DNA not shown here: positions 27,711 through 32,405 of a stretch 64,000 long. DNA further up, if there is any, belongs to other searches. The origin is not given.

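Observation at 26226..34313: HTH protein - ECF sigma - anti-sigma-like - giant surface protein - FN3/PG-binding protein: a self-regulated surface-layer module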

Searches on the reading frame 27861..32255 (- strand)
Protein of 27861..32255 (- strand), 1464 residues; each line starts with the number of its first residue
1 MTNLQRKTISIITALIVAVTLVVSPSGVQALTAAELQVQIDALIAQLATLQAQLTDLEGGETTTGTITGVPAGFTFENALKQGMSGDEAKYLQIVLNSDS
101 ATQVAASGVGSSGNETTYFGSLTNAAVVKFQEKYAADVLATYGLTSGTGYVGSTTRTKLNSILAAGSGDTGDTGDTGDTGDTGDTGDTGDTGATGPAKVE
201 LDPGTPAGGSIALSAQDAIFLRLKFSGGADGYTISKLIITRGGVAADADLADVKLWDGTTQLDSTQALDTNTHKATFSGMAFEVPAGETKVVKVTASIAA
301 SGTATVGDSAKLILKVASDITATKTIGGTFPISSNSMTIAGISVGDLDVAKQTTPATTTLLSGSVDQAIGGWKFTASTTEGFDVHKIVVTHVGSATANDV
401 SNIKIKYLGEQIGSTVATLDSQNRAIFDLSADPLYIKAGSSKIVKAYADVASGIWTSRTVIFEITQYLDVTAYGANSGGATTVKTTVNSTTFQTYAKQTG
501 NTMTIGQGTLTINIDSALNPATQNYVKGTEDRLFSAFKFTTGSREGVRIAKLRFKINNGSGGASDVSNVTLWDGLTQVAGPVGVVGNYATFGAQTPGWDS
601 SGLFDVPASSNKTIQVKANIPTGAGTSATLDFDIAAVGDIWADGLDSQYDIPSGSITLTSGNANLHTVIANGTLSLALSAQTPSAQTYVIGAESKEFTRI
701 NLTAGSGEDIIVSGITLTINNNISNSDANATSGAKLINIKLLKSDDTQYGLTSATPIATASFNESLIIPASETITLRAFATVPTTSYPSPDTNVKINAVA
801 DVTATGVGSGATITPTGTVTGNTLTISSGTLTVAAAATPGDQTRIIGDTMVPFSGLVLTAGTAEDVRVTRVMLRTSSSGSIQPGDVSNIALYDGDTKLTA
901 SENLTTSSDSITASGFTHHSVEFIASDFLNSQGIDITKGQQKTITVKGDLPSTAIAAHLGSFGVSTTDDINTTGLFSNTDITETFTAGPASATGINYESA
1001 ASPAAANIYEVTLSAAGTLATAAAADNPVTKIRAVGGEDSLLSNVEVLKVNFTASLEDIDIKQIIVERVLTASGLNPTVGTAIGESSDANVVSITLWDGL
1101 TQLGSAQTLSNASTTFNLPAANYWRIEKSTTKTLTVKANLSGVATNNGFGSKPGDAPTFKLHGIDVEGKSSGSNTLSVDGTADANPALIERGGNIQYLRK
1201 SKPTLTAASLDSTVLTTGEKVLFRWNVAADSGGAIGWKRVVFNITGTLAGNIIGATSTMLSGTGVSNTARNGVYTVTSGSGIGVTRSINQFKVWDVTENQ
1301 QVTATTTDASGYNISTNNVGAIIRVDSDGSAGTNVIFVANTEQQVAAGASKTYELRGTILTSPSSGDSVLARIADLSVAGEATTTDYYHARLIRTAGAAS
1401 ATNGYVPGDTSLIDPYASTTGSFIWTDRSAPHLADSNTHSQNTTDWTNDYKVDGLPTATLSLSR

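Call 4: search_protein_families(library=pfam, proteins=[window:27861-32255:-], max_evalue=0.01)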
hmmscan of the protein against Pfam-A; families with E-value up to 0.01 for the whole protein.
window:27861-32255:- (1464 aa): 0 families

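Call 5: search_protein_families(library=ncbifam, proteins=[window:27861-32255:-], max_evalue=0.01)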
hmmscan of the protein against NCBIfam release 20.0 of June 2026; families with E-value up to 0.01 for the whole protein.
window:27861-32255:- (1464 aa): 1 family
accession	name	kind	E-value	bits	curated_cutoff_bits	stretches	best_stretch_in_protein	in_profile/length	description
NF038330.1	adhesin_SclA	exception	0.0011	18.7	400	1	166-204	199-237/405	LPXTG-anchored collagen-like adhesin Scl1/SclA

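Call 13: find_homologous_proteins(query=window:27861-32255:-, max_evalue=0.00001)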
Query window:27861-32255:- (1464 aa): 384 proteins with E <= 0.00001 among 8000 candidates; the best 120 are listed.
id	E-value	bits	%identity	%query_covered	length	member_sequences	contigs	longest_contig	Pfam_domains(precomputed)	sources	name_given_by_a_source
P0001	0.0e+0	2662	100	86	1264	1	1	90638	-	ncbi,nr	ncbi:MAG: hypothetical protein CMI54_01125 [Parcubacteria group bacterium]|nr:hypothetical protein [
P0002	0.0e+0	1445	53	100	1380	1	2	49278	-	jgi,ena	-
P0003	0.0e+0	1429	53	100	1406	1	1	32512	-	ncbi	-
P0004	0.0e+0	1397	53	100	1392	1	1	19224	-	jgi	-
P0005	0.0e+0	1393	53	100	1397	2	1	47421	-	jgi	jgi:hypothetical protein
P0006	0.0e+0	1392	52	100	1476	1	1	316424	-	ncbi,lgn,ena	-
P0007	0.0e+0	1383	52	100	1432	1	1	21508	-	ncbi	-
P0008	0.0e+0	1350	52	98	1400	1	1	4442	-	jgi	jgi:hypothetical protein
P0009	0.0e+0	1337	52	100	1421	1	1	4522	-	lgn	-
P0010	0.0e+0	1256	50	100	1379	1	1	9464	-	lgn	-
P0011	0.0e+0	1245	50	100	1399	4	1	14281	-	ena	-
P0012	0.0e+0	1228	49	100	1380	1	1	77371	-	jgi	-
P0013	0.0e+0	1224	49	100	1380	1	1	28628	-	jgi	-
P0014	0.0e+0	1220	49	100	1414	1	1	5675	-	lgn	-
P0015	0.0e+0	1214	48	100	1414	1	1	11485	-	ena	-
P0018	0.0e+0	1206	50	98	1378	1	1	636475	-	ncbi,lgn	-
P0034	0.0e+0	1125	48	98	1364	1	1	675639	-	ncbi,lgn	ncbi:MAG: beta strand repeat-containing protein [Candidatus Nealsonbacteria bacterium]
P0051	4.3e-261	888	42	100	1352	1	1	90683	PF01471.24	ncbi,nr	ncbi:MAG: peptidoglycan-binding domain-containing protein [bacterium]|nr:peptidoglycan-binding domai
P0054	2.7e-178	614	38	74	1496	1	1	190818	-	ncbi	ncbi:MAG: hypothetical protein ABIG08_02890 [bacterium]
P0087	2.6e-79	286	34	58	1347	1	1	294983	-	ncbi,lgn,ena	-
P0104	4.3e-74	268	32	59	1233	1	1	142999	-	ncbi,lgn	-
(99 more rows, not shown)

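Call 15: find_encoding_contigs(protein=P0006, flank=8000, max_places=2)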
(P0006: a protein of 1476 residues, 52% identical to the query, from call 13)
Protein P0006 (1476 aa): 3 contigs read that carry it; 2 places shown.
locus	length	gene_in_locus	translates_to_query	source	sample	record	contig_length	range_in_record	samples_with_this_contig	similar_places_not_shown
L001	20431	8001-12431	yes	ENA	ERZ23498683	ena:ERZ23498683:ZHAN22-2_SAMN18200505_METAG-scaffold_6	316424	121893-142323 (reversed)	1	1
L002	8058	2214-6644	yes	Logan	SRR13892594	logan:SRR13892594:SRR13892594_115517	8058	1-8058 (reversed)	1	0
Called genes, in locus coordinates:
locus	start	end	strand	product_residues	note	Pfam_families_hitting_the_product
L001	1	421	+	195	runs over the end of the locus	-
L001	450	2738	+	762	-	PF00932:LTD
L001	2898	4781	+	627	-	-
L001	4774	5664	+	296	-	PF05048:NosD (faint), PF13229:Beta_helix (faint)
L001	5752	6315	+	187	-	PF08220:HTH_DeoR (weak)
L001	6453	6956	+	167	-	PF04542:Sigma70_r2, PF08281:Sigma70_r4_2, PF04545:Sigma70_r4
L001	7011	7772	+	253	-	PF18915:DUF5667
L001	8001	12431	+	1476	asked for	-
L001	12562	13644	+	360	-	-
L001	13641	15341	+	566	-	PF01471:PG_binding_1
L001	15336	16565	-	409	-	PF13477:Glyco_trans_4_2 (weak), PF13439:Glyco_transf_4, PF13579:Glyco_trans_4_4 (weak), PF00534:Glycos_transf_1, PF13692:Glyco_trans_1_4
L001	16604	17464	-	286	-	PF00892:EamA, PF03151:TPT (faint), PF00892:EamA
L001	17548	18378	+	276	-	PF03721:UDPG_MGDP_dh_N, PF00984:UDPG_MGDP_dh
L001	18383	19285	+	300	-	PF01073:3Beta_HSD, PF01370:Epimerase, PF02719:Polysacc_synt_2, PF04321:RmlD_sub_bind, PF05368:NmrA (weak), PF07993:NAD_binding_4 (faint), PF13460:NAD_binding_10, PF16363:GDP_Man_Dehyd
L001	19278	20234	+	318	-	PF00106:adh_short (weak), PF01073:3Beta_HSD, PF01370:Epimerase, PF02719:Polysacc_synt_2, PF04321:RmlD_sub_bind, PF16363:GDP_Man_Dehyd, PF07993:NAD_binding_4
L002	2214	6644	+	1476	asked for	-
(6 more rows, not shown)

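Call 16: find_encoding_contigs(protein=P0018, flank=8000, max_places=2)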
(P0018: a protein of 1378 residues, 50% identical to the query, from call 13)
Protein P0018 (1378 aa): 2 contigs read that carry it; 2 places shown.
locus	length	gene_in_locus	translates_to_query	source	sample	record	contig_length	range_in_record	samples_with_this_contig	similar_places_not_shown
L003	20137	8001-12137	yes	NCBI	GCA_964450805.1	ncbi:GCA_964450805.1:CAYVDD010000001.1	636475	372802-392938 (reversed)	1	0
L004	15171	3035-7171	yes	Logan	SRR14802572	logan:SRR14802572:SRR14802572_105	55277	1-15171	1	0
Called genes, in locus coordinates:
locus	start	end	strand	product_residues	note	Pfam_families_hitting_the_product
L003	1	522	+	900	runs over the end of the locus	PF02861:Clp_N, PF13191:AAA_16 (weak), PF00004:AAA, PF17871:AAA_lid_9, PF00004:AAA, PF07724:AAA_2, PF07728:AAA_5, PF10431:ClpB_D2-small, +7 more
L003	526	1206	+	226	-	PF13365:Trypsin_2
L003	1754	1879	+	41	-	-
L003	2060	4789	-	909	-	PF13588:HSDR_N_2 (weak), PF02384:N6_Mtase, PF01170:UPF0020, PF20473:MmeI_Mtase (weak), PF07669:Eco57I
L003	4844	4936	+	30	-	-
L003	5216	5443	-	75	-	-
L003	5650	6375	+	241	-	PF08220:HTH_DeoR (weak)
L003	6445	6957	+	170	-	PF04542:Sigma70_r2, PF08281:Sigma70_r4_2, PF04545:Sigma70_r4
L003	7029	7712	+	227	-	PF18915:DUF5667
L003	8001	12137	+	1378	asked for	-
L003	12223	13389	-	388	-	PF13439:Glyco_transf_4, PF13579:Glyco_trans_4_4 (faint), PF00534:Glycos_transf_1, PF13692:Glyco_trans_1_4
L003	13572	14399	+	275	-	PF03721:UDPG_MGDP_dh_N, PF00984:UDPG_MGDP_dh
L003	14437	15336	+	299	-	PF01073:3Beta_HSD, PF01370:Epimerase, PF02719:Polysacc_synt_2, PF04321:RmlD_sub_bind, PF05368:NmrA, PF07993:NAD_binding_4 (faint), PF13460:NAD_binding_10, PF16363:GDP_Man_Dehyd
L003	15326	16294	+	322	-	PF00106:adh_short (weak), PF01073:3Beta_HSD, PF01370:Epimerase, PF02719:Polysacc_synt_2, PF04321:RmlD_sub_bind, PF07993:NAD_binding_4, PF13460:NAD_binding_10, PF16363:GDP_Man_Dehyd, +2 more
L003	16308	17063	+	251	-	PF01522:Polysacc_deac_1, PF03065:Glyco_hydro_57 (weak)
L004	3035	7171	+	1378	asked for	-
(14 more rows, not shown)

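Call 17: find_encoding_contigs(protein=P0034, flank=8000, max_places=2)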
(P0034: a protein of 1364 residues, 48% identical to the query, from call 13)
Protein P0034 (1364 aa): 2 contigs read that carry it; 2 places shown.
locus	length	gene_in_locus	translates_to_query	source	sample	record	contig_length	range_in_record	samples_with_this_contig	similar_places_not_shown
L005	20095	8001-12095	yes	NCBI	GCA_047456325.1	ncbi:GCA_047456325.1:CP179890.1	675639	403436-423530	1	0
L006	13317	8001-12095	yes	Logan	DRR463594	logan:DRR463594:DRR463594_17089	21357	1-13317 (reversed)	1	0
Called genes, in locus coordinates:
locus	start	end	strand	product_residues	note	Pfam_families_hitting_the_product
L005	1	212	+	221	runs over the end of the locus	-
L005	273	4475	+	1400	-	PF00932:LTD, PF00801:PKD, PF18911:PKD_4, PF00932:LTD, PF28492:Beta_helix_4 (faint)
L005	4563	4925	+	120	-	-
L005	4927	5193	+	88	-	-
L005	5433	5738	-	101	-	-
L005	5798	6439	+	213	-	PF08220:HTH_DeoR (weak), PF12840:HTH_20 (faint)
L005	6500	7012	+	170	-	PF04542:Sigma70_r2, PF08281:Sigma70_r4_2, PF04545:Sigma70_r4 (weak)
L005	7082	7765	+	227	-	PF18915:DUF5667 (weak)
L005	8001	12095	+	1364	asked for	-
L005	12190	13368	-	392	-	PF13439:Glyco_transf_4, PF00534:Glycos_transf_1, PF13692:Glyco_trans_1_4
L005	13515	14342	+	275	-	PF03721:UDPG_MGDP_dh_N, PF00984:UDPG_MGDP_dh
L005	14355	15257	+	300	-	PF01073:3Beta_HSD, PF01370:Epimerase, PF02719:Polysacc_synt_2, PF04321:RmlD_sub_bind, PF05368:NmrA, PF07993:NAD_binding_4 (faint), PF13460:NAD_binding_10, PF16363:GDP_Man_Dehyd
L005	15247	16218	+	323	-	PF01073:3Beta_HSD, PF01370:Epimerase, PF02719:Polysacc_synt_2, PF04321:RmlD_sub_bind, PF13460:NAD_binding_10 (weak), PF16363:GDP_Man_Dehyd, PF07993:NAD_binding_4, PF02719:Polysacc_synt_2, +2 more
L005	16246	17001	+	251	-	PF01522:Polysacc_deac_1, PF03065:Glyco_hydro_57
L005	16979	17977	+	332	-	PF02388:FemAB (faint), PF13480:Acetyltransf_6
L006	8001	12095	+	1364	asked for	-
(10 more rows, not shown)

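Call 18: find_encoding_contigs(protein=P0051, flank=7000, max_places=1)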
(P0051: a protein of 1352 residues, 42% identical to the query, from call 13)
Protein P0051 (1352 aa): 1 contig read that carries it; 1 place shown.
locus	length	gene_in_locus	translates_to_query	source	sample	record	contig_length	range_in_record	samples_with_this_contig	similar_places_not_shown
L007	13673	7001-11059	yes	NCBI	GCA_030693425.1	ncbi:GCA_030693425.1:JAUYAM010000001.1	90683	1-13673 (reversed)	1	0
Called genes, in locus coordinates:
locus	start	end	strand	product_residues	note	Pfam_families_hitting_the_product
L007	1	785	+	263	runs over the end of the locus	PF09520:HinfI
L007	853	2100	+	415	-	PF00376:MerR, PF13411:MerR_1, PF00145:DNA_methylase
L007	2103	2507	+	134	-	PF03852:Vsr, PF04480:DUF559 (faint)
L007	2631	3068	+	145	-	PF13456:RVT_3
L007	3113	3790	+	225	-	PF02698:DUF218 (weak)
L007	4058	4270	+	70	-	-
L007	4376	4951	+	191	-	PF08220:HTH_DeoR (weak)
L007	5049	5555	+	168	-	PF04542:Sigma70_r2, PF08281:Sigma70_r4_2, PF04545:Sigma70_r4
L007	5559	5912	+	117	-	PF05635:23S_rRNA_IVP, PF22296:bAvd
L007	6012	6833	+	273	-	PF18915:DUF5667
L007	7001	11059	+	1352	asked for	PF01471:PG_binding_1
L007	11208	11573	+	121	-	PF05635:23S_rRNA_IVP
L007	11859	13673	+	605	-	?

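Call 19: find_encoding_contigs(protein=P0054, flank=7000, max_places=1)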
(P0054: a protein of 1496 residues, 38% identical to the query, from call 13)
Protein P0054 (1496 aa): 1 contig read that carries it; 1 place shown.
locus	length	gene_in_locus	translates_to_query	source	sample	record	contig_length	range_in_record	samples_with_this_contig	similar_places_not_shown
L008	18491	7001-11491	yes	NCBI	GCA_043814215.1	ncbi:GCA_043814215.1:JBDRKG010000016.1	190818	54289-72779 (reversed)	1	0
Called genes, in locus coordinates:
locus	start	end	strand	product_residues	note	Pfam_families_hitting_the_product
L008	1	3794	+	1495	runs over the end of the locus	PF00932:LTD, PF00801:PKD, PF18911:PKD_4, PF00932:LTD, PF13229:Beta_helix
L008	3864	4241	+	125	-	PF01230:HIT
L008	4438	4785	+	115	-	PF01230:HIT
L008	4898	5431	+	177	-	PF08220:HTH_DeoR (weak)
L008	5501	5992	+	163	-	PF04542:Sigma70_r2, PF08281:Sigma70_r4_2, PF04545:Sigma70_r4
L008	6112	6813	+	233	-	PF18915:DUF5667 (weak)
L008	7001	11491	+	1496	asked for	-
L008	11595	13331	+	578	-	-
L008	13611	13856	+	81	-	PF12728:HTH_17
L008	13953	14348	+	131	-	PF13366:PDDEXK_3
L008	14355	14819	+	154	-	PF01467:CTP_transf_like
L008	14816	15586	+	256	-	PF05050:Methyltransf_21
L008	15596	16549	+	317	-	PF01209:Ubie_methyltran (weak), PF13489:Methyltransf_23, PF02353:CMAS (weak), PF13847:Methyltransf_31, PF08241:Methyltransf_11, PF08242:Methyltransf_12, PF13649:Methyltransf_25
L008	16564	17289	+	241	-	-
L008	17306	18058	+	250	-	PF00483:NTP_transferase, PF12804:NTP_transf_3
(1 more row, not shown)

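Call 20: find_encoding_contigs(protein=P0087, flank=7000, max_places=1)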
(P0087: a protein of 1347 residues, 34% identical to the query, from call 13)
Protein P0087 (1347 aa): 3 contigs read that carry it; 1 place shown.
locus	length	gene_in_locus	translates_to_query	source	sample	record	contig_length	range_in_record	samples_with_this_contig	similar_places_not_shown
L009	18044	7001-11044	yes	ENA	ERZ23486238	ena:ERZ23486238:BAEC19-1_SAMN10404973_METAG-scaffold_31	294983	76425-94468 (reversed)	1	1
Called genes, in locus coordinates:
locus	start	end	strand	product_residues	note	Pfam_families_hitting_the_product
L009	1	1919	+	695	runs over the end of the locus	PF06508:QueC (faint)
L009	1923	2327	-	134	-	PF04266:ASCH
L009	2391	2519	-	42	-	-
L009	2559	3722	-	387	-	PF07495:Y_Y_Y (weak)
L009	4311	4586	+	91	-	-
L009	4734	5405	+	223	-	PF08220:HTH_DeoR (weak)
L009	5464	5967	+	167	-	PF04542:Sigma70_r2, PF08281:Sigma70_r4_2, PF04545:Sigma70_r4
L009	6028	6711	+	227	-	PF18915:DUF5667 (weak)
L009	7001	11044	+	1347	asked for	-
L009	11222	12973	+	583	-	-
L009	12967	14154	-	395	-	PF13439:Glyco_transf_4, PF20706:GT4-conflict (weak), PF00534:Glycos_transf_1, PF13692:Glyco_trans_1_4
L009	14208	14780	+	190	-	PF02698:DUF218 (weak)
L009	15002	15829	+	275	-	PF03721:UDPG_MGDP_dh_N, PF00984:UDPG_MGDP_dh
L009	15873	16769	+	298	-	PF01073:3Beta_HSD, PF01370:Epimerase, PF02719:Polysacc_synt_2, PF04321:RmlD_sub_bind, PF05368:NmrA, PF13460:NAD_binding_10, PF16363:GDP_Man_Dehyd, PF07993:NAD_binding_4 (weak)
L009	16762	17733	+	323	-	PF01073:3Beta_HSD, PF01370:Epimerase, PF02719:Polysacc_synt_2, PF04321:RmlD_sub_bind, PF13460:NAD_binding_10 (weak), PF16363:GDP_Man_Dehyd, PF07993:NAD_binding_4, PF02719:Polysacc_synt_2, +1 more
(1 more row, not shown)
